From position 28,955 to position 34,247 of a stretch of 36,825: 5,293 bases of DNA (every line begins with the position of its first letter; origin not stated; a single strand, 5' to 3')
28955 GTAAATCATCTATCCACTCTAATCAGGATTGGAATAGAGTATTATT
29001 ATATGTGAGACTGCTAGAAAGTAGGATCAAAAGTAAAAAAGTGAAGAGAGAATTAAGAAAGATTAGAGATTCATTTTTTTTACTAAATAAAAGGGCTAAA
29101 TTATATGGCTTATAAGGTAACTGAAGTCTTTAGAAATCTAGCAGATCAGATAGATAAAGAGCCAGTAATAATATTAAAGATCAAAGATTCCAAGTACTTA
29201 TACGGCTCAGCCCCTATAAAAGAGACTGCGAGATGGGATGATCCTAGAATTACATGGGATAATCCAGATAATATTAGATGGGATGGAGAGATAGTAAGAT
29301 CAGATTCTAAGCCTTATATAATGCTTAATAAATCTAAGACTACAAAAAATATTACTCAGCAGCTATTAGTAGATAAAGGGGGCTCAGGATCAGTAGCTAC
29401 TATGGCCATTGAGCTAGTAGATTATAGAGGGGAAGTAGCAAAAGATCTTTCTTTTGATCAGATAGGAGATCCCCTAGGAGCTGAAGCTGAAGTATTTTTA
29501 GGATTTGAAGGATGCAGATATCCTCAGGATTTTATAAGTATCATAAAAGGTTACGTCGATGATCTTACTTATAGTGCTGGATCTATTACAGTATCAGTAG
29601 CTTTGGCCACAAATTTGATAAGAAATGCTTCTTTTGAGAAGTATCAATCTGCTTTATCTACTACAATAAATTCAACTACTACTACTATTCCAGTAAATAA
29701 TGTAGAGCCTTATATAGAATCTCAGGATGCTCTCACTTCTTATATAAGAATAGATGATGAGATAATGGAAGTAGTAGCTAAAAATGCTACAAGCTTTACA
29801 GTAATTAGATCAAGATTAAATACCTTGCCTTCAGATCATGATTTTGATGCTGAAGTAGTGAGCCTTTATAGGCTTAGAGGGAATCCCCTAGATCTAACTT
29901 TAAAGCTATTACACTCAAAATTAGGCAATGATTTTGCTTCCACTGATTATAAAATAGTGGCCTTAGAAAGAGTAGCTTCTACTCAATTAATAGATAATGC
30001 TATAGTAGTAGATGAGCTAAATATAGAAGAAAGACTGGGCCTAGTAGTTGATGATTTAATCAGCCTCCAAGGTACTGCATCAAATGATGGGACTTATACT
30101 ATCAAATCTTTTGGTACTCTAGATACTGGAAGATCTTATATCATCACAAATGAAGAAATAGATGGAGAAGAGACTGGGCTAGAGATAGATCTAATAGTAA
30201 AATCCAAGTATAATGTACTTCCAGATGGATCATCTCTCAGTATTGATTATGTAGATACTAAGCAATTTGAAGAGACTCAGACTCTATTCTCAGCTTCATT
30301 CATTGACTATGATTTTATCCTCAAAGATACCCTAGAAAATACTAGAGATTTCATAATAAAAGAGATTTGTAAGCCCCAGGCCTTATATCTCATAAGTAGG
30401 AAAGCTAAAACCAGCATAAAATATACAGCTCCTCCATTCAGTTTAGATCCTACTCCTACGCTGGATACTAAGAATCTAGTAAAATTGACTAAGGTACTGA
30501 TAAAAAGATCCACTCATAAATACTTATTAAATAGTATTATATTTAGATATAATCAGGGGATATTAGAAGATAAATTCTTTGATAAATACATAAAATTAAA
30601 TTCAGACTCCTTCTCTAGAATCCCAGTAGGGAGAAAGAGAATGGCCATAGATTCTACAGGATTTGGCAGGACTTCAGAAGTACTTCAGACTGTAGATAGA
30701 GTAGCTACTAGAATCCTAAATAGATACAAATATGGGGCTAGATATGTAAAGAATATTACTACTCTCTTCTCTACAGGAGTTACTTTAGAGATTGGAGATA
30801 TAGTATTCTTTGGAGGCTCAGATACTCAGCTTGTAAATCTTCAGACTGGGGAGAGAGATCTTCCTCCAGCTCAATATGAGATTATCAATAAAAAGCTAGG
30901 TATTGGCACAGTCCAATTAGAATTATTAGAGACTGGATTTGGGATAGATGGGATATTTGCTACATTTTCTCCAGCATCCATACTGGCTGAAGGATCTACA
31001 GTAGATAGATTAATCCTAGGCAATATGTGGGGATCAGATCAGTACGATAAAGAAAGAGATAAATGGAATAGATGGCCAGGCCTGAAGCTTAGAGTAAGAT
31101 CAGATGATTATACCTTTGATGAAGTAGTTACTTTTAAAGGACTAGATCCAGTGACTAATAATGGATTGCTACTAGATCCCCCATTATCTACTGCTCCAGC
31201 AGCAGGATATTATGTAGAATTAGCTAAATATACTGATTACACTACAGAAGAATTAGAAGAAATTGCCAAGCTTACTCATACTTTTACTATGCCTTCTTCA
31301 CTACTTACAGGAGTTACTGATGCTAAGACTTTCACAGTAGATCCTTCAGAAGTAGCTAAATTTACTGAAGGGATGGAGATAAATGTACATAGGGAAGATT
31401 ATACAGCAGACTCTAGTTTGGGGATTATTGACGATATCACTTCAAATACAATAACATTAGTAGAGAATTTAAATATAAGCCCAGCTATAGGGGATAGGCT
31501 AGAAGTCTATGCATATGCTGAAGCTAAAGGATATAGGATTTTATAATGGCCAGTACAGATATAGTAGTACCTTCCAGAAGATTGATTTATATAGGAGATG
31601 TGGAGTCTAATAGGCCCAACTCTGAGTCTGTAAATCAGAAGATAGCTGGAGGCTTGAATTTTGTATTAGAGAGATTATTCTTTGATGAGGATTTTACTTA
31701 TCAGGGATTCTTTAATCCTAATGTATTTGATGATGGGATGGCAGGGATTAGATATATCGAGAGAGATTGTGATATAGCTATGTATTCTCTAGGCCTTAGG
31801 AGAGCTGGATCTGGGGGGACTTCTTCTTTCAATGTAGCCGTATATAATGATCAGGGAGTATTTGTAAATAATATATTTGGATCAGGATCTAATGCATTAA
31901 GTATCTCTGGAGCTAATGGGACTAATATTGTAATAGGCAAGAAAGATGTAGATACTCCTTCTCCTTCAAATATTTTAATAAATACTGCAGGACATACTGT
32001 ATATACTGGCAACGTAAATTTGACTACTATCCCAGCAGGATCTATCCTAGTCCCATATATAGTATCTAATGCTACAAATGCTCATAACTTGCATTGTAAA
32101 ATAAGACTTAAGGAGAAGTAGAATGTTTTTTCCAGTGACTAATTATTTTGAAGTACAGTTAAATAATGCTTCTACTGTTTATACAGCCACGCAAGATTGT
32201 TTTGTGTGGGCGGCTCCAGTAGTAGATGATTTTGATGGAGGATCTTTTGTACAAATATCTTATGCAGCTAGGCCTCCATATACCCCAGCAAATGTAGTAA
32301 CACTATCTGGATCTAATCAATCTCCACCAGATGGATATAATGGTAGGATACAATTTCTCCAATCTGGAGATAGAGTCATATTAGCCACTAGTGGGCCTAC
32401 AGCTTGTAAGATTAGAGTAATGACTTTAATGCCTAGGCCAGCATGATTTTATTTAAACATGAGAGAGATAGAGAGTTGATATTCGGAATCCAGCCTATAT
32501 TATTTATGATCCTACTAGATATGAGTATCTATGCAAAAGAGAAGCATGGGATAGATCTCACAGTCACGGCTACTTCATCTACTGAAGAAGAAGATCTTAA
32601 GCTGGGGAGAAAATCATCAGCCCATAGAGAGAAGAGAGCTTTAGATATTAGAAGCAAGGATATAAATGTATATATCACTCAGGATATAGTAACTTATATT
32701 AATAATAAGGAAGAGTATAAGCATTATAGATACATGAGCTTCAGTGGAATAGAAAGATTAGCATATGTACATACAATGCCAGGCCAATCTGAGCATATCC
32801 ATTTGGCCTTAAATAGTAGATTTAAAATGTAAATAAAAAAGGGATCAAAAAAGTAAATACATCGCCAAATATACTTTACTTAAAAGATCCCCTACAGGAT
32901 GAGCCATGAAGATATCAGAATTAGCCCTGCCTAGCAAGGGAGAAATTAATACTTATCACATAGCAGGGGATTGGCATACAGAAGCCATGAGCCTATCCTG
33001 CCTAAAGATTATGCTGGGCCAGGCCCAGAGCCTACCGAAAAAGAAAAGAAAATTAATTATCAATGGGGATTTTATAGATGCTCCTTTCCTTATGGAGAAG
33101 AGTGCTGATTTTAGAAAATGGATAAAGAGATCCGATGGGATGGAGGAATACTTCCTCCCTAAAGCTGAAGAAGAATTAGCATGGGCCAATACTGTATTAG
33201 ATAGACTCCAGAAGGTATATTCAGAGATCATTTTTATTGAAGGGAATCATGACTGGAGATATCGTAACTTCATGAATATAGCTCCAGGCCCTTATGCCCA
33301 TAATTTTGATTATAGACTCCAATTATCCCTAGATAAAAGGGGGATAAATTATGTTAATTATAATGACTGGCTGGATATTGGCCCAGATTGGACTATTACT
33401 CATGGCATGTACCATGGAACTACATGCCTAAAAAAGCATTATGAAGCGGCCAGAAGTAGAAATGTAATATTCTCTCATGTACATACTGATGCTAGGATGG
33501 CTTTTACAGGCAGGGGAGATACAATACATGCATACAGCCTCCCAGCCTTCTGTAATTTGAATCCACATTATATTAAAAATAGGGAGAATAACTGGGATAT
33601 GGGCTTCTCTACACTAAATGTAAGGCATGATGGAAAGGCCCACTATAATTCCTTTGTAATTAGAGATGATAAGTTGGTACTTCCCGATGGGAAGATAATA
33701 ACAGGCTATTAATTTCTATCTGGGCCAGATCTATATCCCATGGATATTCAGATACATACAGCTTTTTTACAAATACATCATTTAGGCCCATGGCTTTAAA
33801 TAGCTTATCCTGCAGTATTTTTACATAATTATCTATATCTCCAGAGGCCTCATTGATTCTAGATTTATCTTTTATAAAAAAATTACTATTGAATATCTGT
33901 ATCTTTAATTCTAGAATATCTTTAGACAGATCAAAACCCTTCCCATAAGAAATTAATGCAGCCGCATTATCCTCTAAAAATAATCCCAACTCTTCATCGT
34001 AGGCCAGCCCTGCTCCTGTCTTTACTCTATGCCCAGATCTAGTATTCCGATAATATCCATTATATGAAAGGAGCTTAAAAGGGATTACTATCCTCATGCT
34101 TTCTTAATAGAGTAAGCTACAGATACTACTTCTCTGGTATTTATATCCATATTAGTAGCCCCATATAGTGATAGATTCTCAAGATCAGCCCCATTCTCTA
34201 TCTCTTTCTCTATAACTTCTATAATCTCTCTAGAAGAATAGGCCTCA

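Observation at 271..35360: Highly iterated 9-bp palindrome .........: 15 exact copies at 13 loci, written into ORFs with otherwise rare codons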

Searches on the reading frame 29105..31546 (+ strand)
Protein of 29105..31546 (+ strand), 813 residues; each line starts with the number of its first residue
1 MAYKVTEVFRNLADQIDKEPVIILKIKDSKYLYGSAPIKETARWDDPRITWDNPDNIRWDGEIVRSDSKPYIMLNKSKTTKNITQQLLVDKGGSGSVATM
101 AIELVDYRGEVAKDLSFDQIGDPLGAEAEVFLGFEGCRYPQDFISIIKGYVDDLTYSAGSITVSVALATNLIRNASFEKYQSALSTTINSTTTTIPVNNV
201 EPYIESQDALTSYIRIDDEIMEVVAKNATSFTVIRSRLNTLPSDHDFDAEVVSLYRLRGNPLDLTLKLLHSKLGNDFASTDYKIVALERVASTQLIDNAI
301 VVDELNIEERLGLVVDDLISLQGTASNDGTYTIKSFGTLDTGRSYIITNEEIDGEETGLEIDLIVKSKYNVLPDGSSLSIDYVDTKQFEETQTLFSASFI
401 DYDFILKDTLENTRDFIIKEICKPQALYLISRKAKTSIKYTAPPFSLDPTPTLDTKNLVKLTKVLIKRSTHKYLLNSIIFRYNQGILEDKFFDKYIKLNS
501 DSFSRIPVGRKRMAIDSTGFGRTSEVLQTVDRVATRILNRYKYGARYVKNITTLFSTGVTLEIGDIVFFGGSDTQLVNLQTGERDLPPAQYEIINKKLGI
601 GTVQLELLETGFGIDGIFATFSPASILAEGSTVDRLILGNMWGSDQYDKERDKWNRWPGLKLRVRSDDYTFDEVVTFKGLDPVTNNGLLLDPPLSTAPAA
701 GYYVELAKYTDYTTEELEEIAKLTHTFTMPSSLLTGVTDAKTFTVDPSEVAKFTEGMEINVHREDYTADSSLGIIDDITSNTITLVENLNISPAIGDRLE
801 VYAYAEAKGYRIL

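Call 20: find_related_loci(query=window:29105-31546:+, collection=viral_contigs, flank=10000)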
Query window:29105-31546:+ (813 aa) in viral_contigs; peptide patterns used: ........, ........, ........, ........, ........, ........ (x = any residue, [..] = any of these).
22 stretches matched a pattern; 5 encode a relative of the query (tblastn E <= 1e-3); 5 distinct loci.
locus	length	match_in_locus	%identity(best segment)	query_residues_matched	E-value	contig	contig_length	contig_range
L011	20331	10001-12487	36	1-813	4e-140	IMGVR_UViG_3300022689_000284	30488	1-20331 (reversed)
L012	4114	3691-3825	44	210-254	3e-6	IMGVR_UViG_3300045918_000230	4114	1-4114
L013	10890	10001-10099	55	214-246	1e-4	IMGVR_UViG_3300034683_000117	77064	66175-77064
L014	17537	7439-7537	55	214-246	1e-4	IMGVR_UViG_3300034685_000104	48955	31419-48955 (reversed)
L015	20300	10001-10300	36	152-251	1e-4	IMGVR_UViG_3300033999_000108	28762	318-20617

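Call 68: search_protein_families(library=pfam, max_evalue=0.01, proteins=[window:29105-31546:+])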
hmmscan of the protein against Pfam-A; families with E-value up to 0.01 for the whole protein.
window:29105-31546:+ (813 aa): 0 families

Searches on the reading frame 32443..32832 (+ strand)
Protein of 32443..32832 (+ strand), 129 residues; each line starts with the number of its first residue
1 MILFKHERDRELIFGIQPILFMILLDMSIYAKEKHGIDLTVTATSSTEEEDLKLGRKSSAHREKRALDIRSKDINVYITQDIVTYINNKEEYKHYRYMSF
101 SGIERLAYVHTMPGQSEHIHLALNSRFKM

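Call 44: search_protein_families(library=phrogs, proteins=[window:32443-32832:+], max_evalue=0.01)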
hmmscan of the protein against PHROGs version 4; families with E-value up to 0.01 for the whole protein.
window:32443-32832:+ (129 aa): 1 family
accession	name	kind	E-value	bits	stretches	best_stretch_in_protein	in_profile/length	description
phrog_3909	-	unknown function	0.0095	17.1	0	39-90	2-53/64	-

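Call 68: search_protein_families(library=pfam, max_evalue=0.01, proteins=[window:32443-32832:+])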
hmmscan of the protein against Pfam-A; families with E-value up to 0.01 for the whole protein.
window:32443-32832:+ (129 aa): 0 families

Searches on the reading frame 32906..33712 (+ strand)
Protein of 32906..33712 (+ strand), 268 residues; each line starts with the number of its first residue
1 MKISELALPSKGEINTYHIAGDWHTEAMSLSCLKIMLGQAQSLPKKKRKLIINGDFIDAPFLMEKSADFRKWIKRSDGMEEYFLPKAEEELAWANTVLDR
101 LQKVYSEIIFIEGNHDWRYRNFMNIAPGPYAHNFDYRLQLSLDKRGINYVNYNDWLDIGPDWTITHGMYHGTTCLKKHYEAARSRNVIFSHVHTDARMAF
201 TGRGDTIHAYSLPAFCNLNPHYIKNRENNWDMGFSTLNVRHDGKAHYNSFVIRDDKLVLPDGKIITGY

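Call 7: search_protein_families(library=pfam, proteins=[window:32906-33712:+])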
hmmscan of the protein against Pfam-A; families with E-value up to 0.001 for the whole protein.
window:32906-33712:+ (268 aa): 1 family
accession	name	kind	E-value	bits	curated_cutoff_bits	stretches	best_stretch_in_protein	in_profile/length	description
PF00149.33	Metallophos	-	7.6e-06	26.9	21.5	1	19-179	5-130/191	Calcineurin-like phosphoesterase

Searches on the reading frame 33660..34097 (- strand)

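Call 44: search_protein_families(library=phrogs, proteins=[window:33660-34097:-], max_evalue=0.01)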
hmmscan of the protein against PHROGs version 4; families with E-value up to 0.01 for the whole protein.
window:33660-34097:- (145 aa): 1 family
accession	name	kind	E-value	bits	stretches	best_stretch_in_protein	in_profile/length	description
phrog_11573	-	unknown function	0.0014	19.9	1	63-116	38-92/110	-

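Call 68: search_protein_families(library=pfam, max_evalue=0.01, proteins=[window:33660-34097:-])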
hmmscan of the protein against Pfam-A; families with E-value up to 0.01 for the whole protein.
window:33660-34097:- (145 aa): 1 family
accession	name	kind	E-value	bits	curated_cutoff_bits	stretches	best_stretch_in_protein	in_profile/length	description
PF05866.16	RusA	-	0.0018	19.3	22.8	1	83-120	77-114/124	Endodeoxyribonuclease RusA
